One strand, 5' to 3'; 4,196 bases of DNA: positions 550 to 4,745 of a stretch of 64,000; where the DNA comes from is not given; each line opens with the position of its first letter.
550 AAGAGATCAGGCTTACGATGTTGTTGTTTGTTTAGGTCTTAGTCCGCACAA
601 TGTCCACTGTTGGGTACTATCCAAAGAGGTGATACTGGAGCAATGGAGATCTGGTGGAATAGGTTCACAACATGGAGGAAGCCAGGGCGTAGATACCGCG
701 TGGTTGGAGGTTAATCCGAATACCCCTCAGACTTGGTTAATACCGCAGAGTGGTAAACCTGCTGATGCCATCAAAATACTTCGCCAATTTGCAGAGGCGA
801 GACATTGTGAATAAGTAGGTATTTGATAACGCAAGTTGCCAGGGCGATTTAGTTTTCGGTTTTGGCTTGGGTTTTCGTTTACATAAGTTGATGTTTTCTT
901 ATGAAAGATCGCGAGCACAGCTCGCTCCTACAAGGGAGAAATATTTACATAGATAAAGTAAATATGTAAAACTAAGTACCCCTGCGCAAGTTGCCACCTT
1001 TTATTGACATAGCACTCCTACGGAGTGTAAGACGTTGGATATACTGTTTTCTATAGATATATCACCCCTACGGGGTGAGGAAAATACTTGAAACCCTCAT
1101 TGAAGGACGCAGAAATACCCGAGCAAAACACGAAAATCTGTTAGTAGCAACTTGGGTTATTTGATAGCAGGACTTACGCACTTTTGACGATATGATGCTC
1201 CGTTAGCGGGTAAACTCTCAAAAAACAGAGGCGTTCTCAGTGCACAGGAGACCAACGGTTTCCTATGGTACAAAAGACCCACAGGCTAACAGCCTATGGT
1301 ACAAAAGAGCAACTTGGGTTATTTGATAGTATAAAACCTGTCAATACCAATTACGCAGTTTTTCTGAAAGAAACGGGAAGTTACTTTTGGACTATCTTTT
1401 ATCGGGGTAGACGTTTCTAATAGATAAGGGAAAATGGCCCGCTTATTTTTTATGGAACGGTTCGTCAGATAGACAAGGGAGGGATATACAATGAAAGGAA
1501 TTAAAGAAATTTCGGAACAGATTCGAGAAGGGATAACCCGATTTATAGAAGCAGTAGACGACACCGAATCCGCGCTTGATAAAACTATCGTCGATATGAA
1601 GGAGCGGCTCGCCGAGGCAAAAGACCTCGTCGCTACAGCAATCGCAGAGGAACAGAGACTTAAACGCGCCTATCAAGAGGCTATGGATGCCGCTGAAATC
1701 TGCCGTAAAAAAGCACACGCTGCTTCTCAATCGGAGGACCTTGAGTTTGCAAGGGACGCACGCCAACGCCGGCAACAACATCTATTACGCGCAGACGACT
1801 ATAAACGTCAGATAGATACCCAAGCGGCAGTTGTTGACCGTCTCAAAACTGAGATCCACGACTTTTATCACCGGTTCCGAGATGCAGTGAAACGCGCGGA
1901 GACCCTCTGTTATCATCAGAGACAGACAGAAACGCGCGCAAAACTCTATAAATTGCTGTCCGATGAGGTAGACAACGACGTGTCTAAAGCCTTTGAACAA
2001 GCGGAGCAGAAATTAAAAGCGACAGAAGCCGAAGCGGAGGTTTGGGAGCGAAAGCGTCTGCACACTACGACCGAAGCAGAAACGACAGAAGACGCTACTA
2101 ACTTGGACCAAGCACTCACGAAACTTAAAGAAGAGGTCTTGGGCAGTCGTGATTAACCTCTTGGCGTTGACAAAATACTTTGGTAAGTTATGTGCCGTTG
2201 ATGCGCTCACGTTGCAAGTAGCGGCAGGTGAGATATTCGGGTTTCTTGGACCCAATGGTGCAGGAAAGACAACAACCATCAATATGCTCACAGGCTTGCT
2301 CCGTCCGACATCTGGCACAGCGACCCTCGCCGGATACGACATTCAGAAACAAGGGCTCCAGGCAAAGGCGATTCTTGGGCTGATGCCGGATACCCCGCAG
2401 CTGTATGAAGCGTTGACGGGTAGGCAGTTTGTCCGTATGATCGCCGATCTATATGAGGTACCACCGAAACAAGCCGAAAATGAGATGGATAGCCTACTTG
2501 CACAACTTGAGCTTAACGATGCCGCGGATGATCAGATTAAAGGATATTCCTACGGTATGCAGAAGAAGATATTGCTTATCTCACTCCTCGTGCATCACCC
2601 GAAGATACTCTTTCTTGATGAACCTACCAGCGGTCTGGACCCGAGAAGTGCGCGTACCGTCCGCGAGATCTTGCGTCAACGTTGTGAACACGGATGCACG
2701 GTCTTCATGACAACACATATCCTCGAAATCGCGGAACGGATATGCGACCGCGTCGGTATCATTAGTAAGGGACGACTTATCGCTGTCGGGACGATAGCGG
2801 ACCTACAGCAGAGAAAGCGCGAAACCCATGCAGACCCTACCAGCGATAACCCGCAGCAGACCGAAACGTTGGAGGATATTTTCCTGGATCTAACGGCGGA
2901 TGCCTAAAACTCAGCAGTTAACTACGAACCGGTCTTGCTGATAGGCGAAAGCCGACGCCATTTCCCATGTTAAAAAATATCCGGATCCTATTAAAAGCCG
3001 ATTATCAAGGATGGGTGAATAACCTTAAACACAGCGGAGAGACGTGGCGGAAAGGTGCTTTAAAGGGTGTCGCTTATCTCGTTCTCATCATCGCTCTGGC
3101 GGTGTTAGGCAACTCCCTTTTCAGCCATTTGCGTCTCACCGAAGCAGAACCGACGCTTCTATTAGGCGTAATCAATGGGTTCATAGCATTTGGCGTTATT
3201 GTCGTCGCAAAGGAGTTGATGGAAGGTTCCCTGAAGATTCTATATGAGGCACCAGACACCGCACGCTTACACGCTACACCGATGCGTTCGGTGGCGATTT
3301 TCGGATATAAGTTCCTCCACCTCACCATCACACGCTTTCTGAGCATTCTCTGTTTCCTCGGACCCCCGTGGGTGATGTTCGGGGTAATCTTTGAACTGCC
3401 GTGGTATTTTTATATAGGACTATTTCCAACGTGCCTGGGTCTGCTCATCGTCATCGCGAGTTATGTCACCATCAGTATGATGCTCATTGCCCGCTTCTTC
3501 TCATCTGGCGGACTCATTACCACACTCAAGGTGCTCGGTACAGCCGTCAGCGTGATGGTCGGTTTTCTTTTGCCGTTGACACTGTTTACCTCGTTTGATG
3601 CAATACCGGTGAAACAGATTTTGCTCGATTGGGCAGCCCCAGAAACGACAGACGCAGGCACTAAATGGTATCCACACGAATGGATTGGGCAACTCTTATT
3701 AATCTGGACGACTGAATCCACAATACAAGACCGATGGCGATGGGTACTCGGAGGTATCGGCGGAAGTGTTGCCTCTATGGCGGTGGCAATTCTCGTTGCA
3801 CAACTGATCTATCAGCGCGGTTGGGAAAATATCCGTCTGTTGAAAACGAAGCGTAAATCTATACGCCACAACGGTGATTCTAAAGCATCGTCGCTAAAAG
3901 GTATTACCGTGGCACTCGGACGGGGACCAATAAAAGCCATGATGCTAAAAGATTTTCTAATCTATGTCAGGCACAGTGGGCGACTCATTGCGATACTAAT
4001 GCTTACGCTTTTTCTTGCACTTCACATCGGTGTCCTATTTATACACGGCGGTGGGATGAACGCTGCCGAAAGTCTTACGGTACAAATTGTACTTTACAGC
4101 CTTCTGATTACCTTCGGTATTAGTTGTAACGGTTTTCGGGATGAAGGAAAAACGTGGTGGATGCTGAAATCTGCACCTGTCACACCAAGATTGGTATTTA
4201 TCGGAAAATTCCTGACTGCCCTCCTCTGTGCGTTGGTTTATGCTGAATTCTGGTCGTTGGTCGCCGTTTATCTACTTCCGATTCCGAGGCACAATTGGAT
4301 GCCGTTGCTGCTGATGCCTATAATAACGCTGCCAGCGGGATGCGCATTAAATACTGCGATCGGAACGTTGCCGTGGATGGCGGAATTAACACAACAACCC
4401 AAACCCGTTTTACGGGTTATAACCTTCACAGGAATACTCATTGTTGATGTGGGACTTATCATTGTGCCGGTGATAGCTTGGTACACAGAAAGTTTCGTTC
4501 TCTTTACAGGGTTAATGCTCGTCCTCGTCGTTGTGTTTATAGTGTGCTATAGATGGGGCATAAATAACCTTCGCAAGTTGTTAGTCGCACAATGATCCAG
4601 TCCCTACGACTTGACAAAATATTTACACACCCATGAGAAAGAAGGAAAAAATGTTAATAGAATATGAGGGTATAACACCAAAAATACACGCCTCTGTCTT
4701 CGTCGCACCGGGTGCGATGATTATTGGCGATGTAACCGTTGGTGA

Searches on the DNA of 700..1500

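Call 39: search_rna_families(source=window, start=700, end=1500, threshold=evalue, max_evalue=10, show_alignments=3)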
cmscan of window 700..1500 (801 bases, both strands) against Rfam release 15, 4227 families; matches with E-value up to 10: 5.
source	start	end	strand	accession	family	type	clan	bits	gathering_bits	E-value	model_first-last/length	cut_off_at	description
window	1361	1450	+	RF02892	SR6_antitoxin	Gene; antisense;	-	22.5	55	0.27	1-104/104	no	Bacillus SR6 antitoxin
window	783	878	-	RF01504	Afu_254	Gene; sRNA;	-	17.5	60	3.3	1-158/158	no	A. fumigatus sRNA Afu_254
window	1411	1470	-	RF03056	RAGATH-35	Gene; sRNA;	-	15.2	38.9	8.2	1-87/87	no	RAGATH-35 RNA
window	879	1053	-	RF01471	rliB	Gene; sRNA;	-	15.1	40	1.8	1-360/360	no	Listeria sRNA rliB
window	967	1003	-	RF00613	SNORD94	Gene; snRNA; snoRNA; CD-box;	-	11.8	60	6.5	1-137/137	no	Small nucleolar RNA SNORD94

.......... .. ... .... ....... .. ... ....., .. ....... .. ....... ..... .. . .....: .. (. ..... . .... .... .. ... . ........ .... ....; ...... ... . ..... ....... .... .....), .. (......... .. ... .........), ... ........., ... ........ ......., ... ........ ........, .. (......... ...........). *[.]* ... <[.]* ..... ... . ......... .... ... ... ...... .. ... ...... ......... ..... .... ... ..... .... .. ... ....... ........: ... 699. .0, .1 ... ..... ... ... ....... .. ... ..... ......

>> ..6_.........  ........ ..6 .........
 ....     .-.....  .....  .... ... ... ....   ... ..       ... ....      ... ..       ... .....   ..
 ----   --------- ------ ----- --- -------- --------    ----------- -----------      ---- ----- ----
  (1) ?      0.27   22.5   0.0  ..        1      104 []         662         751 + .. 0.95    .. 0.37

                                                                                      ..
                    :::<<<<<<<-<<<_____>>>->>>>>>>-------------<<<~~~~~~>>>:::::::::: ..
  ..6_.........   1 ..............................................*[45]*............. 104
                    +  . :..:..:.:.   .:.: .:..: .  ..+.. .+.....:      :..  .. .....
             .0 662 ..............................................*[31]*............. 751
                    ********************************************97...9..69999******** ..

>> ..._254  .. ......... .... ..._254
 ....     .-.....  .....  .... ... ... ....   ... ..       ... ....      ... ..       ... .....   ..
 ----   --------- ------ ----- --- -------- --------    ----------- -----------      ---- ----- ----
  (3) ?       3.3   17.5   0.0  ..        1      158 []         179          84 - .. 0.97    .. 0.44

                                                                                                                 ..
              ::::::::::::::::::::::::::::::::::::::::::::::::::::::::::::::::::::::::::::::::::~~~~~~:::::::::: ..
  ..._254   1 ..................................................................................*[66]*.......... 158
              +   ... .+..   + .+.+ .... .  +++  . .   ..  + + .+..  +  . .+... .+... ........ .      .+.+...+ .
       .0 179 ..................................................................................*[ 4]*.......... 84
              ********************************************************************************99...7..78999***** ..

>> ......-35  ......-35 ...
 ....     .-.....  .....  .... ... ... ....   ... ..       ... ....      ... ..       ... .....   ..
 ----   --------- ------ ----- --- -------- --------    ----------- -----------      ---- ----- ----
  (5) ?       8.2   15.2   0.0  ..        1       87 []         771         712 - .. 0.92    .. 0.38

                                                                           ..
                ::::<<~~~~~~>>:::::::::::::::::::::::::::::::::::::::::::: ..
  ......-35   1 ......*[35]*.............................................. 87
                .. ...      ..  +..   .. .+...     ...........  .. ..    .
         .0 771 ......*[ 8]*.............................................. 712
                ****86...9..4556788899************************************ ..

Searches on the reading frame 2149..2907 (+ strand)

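Call 7: search_protein_families(library=pfam, proteins=[window:2149-2907:+])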
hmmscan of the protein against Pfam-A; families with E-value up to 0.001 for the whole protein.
window:2149-2907:+ (252 aa): 2 families
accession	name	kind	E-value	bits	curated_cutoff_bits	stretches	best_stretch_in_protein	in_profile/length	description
PF00005.33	ABC_tran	-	1.3e-28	100.7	25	1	18-161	2-137/137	ABC transporter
PF13304.12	AAA_21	-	5.4e-16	60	27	1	116-194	221-302/304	AAA domain, putative AbiEii toxin, Type IV TA system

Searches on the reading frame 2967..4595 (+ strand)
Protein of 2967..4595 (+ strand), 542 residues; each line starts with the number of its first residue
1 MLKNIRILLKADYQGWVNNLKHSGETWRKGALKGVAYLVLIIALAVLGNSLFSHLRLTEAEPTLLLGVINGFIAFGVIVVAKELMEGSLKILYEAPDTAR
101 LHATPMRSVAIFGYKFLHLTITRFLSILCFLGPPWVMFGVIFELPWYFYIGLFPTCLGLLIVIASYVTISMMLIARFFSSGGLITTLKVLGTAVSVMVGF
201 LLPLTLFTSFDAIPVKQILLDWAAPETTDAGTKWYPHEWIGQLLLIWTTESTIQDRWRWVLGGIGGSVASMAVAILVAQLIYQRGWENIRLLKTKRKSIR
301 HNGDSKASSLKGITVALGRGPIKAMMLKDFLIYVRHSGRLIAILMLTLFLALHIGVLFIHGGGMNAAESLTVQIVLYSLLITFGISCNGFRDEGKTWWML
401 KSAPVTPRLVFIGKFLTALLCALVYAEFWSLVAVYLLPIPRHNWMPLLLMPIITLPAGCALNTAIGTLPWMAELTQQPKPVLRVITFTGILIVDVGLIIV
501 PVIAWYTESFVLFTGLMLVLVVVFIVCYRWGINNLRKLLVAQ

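Call 7: search_protein_families(library=pfam, proteins=[window:2967-4595:+])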
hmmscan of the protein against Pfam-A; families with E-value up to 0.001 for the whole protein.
window:2967-4595:+ (542 aa): 1 family
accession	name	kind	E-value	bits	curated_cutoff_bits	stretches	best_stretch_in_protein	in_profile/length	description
PF16949.11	ABC_tran_2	-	2.1e-19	70.2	25.7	1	88-442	69-427/542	Putative ATP-binding cassette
